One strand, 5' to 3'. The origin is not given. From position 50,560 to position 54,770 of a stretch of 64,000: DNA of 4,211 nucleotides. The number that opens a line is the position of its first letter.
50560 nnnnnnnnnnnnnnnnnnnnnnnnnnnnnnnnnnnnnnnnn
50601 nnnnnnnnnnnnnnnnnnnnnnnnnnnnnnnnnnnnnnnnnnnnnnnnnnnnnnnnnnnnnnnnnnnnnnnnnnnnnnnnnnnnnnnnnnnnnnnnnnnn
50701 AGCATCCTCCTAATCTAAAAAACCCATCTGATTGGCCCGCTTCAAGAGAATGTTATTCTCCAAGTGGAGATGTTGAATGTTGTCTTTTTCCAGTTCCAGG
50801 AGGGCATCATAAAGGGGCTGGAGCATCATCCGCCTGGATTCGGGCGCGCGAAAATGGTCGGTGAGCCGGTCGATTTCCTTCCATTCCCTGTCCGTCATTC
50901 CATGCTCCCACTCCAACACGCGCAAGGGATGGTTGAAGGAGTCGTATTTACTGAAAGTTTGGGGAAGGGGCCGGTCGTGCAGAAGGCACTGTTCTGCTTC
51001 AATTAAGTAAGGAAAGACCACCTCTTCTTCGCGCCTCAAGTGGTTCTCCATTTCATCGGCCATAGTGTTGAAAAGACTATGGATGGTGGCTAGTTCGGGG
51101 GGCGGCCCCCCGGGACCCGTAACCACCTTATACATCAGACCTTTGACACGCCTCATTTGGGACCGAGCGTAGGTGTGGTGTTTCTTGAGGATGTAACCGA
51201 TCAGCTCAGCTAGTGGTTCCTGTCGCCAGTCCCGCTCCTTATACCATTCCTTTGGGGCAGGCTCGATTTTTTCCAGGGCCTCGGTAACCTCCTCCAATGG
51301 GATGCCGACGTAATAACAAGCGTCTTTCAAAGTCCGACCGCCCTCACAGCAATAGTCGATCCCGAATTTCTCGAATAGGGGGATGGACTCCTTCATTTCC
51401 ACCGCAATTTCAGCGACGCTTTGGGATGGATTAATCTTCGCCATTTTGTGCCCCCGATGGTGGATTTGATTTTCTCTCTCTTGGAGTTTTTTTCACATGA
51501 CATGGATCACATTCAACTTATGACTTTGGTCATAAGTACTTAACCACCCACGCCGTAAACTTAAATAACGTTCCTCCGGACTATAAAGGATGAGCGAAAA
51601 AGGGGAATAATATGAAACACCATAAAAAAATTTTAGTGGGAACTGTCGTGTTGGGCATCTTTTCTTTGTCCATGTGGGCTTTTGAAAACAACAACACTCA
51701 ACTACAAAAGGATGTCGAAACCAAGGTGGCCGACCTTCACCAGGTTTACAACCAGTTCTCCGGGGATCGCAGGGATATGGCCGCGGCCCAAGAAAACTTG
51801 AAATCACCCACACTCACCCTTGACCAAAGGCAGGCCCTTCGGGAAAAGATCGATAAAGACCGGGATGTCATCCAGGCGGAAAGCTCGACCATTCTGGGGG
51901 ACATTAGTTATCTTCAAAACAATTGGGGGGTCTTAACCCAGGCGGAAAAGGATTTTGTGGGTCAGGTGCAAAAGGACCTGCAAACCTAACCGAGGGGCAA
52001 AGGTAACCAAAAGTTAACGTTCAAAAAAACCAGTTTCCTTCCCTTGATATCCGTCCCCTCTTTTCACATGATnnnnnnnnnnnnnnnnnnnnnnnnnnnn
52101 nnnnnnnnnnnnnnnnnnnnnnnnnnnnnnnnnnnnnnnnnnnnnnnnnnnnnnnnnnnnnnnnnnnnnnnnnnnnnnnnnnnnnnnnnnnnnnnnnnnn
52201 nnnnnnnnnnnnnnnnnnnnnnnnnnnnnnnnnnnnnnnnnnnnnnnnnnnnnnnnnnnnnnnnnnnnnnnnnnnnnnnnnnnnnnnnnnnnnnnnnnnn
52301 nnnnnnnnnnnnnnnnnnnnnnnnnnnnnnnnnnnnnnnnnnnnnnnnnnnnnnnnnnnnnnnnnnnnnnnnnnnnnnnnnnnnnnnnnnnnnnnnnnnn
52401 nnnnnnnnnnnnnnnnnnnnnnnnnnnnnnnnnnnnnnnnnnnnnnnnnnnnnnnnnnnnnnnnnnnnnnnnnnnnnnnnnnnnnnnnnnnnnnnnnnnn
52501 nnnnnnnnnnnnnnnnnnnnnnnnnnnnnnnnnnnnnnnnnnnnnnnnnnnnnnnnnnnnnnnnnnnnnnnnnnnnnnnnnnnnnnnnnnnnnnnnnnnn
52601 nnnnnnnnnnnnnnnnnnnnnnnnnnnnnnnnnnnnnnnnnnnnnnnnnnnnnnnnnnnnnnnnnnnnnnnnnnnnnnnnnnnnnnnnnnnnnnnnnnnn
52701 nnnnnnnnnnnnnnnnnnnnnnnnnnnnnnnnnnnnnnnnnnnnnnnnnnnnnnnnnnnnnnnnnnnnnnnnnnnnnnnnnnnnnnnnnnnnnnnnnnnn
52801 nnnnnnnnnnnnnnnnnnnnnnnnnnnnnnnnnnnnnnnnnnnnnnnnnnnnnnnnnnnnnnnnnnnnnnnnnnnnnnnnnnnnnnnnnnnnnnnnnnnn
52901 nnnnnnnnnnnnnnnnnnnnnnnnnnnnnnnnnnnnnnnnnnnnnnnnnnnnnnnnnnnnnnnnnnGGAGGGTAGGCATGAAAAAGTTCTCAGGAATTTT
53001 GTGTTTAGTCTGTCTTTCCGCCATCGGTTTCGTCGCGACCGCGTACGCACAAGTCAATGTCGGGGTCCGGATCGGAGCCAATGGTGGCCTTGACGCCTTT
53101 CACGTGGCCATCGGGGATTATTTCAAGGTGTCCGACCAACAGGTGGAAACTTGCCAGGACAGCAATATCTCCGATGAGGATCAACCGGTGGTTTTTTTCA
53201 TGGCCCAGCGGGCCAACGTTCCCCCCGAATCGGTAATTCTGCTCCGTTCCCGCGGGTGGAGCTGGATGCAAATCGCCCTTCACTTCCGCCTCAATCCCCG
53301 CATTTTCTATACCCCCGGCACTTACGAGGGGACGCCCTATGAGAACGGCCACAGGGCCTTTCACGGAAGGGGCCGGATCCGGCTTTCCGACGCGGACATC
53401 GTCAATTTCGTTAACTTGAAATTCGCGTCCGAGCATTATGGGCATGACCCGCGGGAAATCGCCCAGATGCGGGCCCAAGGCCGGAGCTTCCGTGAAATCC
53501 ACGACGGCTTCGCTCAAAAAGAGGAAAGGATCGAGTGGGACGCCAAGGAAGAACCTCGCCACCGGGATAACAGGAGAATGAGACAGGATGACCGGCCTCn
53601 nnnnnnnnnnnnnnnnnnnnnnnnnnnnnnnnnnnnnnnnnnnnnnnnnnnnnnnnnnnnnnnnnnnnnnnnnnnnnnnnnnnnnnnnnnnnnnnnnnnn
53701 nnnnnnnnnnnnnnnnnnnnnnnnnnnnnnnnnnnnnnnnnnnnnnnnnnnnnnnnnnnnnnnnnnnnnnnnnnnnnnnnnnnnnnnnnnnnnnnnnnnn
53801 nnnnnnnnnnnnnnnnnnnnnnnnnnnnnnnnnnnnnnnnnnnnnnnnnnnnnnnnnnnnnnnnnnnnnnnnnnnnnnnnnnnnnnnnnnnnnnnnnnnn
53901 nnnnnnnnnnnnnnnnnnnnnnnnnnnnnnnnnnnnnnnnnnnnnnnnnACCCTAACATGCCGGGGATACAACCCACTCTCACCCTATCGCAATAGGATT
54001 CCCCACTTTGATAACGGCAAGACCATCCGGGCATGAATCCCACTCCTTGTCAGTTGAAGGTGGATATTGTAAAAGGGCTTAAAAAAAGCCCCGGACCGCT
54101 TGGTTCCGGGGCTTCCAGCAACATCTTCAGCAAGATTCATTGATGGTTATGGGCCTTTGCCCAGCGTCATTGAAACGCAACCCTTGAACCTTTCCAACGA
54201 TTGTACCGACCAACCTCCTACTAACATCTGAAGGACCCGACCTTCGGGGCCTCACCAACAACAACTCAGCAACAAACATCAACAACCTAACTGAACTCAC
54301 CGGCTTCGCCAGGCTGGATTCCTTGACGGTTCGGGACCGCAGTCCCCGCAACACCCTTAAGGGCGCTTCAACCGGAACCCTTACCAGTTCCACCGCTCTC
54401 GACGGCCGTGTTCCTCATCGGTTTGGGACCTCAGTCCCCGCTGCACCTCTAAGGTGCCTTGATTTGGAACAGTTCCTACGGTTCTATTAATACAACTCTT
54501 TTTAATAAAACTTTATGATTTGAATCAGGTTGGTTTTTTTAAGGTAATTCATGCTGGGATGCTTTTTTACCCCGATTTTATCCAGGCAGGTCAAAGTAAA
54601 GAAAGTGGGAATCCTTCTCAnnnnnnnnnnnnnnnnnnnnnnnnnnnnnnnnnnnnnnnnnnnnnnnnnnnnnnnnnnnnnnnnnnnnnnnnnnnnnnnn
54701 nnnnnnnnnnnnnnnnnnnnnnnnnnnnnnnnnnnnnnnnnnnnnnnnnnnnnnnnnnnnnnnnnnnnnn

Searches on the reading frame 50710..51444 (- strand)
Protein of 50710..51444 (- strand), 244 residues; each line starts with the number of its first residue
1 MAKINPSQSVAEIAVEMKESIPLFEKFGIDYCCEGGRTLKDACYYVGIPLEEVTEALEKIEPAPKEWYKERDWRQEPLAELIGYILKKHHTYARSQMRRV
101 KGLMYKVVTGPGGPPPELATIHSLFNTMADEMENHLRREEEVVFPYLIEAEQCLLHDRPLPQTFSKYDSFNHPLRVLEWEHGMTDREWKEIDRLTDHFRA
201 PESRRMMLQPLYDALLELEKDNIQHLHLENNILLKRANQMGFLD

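Call 18: search_protein_families(library=pfam, proteins=[window:50710-51444:-])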
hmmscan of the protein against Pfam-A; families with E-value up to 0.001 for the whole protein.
window:50710-51444:- (244 aa): 2 families
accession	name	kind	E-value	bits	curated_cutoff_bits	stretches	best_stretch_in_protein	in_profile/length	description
PF04405.19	ScdA_N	-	2.1e-15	56.5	32.5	1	7-60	2-55/56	Domain of Unknown function (DUF542)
PF01814.28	Hemerythrin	-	2.3e-11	44.7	25.3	1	84-236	4-126/127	Hemerythrin HHE cation binding domain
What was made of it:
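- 50710..51444 (-): RIC-like protein 2, 2.4 kb from copy B, with two boxes at 51497-51510 and 51520-51533. Pfam finds ScdA_N plus Hemerythrin (call 18).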

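Call 60: search_protein_families(library=ncbifam, proteins=[window:50710-51444:-], max_evalue=0.001)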
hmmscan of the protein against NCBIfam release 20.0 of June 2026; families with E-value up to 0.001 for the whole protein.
window:50710-51444:- (244 aa): 4 families
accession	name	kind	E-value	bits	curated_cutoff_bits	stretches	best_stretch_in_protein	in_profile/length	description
TIGR03652.1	FeS_repair_RIC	equivalog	1.4e-51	175.4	204.7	1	10-237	1-216/216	iron-sulfur cluster repair di-iron protein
NF008221.0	PRK10992.1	equivalog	3.7e-34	118.1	254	1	7-239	5-218/220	iron-sulfur cluster repair protein YtfE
NF009777.0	PRK13276.1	equivalog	1.1e-21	77.7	259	1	4-236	2-222/224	iron-sulfur cluster repair di-iron protein ScdA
NF041614.1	FeSrepair_DnrN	equivalog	5.7e-12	46.2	300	1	73-236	7-153/157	iron-sulfur cluster repair protein DnrN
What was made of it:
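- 50710..51444 (-): It scores 175 bits on TIGR03652, below the cut-off (call 60).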

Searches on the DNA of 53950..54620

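Call 41: search_rna_families(source=window, start=53950, end=54620, threshold=evalue, max_evalue=5, show_alignments=2)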
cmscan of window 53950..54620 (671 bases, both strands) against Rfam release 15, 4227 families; matches with E-value up to 5: 7.
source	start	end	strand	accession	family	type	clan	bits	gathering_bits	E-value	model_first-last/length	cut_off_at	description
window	54082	54118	-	RF01791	F6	Gene; sRNA;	-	18.8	46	1.3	1-57/57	no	F6 TB sRNA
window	54080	54202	-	RF00021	Spot_42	Gene; sRNA;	-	17.8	80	0.87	1-115/115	no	Spot 42 RNA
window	54080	54129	-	RF02399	NsiR1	Gene; sRNA;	-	16.8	39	1.3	1-60/60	no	Nitrogen stress-induced RNA 1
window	54397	54422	-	RF01273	sR34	Gene; snRNA; snoRNA; CD-box;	-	16.5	40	2.2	1-54/54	no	Small nucleolar RNA sR34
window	54280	54485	-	RF00084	CsrC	Gene; sRNA;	CL00106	16.2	61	0.014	1-255/255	no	CsrC RNA family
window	54054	54114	+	RF02236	asX2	Gene; sRNA;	-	15.4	70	2.5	1-87/87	no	Xanthomonas sRNA asX2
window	54051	54143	+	RF00628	RgsA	Gene; sRNA;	-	11.1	88.4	3.1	1-194/194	no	RgsA sRNA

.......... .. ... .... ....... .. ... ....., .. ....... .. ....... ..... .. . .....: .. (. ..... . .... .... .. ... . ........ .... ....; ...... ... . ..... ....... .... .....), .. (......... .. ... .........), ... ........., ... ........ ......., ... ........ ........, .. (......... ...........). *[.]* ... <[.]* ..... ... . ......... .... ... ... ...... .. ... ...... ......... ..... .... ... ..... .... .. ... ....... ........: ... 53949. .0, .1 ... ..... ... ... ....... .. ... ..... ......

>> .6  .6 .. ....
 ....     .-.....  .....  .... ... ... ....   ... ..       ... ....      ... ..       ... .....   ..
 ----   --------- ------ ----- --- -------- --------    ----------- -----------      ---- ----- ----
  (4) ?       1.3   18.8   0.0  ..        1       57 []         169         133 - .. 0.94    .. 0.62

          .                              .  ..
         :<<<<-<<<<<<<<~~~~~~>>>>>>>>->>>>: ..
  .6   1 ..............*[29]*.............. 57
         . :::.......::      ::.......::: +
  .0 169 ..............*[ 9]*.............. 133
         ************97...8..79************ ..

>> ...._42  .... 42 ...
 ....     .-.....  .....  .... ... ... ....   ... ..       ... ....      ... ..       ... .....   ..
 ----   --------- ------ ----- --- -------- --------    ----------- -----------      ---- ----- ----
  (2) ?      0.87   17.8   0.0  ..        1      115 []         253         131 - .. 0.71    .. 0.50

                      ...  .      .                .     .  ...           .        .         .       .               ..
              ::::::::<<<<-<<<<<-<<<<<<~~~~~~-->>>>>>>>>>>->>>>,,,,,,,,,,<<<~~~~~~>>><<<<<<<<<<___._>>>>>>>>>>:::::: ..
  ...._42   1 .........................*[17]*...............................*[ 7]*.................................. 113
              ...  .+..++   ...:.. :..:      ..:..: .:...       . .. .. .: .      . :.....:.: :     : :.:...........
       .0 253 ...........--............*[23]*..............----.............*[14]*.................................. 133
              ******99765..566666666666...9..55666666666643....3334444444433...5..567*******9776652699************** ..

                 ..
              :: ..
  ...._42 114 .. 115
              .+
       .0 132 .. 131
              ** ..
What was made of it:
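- On Known RNA family (for the element upstream of copy B): The best sub-threshold hit is CsrC at 16 bits against a 61-bit threshold (call 41).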
